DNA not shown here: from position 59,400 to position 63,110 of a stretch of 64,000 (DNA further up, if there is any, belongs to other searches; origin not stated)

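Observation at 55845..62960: DUF499/DUF1156 operon with a HEPN head, an inserted small TM gene and a GIY-YIG nuclease tail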

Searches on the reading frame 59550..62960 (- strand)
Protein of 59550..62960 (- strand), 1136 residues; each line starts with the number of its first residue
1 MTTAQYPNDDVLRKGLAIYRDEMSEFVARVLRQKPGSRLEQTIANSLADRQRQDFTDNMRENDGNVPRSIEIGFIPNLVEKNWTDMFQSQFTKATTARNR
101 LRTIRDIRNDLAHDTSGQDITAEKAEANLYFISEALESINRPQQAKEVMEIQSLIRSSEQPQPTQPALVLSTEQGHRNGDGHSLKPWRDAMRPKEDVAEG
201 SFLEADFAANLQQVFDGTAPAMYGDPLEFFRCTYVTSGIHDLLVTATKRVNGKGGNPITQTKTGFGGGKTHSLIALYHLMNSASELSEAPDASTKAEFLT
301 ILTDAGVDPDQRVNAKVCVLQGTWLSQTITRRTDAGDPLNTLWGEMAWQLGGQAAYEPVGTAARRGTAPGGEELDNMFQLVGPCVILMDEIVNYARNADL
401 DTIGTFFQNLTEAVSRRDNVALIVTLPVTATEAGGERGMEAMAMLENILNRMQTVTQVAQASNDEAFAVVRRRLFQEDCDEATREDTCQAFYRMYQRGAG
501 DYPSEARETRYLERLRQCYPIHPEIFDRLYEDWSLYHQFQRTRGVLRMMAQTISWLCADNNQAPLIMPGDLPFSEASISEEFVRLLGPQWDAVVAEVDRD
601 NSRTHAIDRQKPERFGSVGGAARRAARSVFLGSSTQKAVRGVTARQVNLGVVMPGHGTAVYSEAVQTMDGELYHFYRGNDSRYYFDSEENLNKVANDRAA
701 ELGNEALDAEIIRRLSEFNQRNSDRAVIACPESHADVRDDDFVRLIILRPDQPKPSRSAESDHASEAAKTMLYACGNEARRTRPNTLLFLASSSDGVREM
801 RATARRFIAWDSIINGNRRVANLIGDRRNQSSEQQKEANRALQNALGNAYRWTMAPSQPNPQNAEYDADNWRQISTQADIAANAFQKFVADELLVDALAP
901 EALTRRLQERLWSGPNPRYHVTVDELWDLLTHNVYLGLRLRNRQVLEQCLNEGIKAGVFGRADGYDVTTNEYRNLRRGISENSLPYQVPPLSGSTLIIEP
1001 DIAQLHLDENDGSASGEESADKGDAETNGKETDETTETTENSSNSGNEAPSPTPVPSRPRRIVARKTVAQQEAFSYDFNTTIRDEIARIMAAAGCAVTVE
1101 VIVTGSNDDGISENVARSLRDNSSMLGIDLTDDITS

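Call 3: search_protein_families(library=pfam, proteins=[window:59550-62960:-], max_evalue=0.01)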
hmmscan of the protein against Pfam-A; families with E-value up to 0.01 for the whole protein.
window:59550-62960:- (1136 aa): 2 families
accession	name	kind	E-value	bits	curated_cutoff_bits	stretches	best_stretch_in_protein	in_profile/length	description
PF04465.17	DUF499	-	4.7e-24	84.7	23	1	339-583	50-298/1024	Protein of unknown function (DUF499)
PF18731.6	HEPN_Swt1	-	8.8e-09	36.1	27.5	1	14-139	1-114/115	Swt1-like HEPN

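Call 4: search_protein_families(library=padloc, proteins=[window:59550-62960:-], max_evalue=0.01)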
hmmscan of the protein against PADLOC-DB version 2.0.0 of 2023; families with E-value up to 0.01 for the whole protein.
window:59550-62960:- (1136 aa): 2 families
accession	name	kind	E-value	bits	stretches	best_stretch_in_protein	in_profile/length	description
PDLC00662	HmaC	-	5e-217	721.3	1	183-1129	2-935/941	AAA+ ATPase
PDLC02192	DUF499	-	1.1e-37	127.4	1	227-758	36-549/1022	-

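Call 81: search_protein_families(library=ncbifam, proteins=[window:59550-62960:-], max_evalue=0.01)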
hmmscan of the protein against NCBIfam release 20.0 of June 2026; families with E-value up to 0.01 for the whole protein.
window:59550-62960:- (1136 aa): 1 family
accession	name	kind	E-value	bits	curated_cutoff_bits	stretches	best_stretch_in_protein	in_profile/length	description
NF042962.1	DUF499_antiphage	equivalog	2.5e-48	164.8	1200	1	225-867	34-641/1025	anti-phage-associated DUF499 domain-containing protein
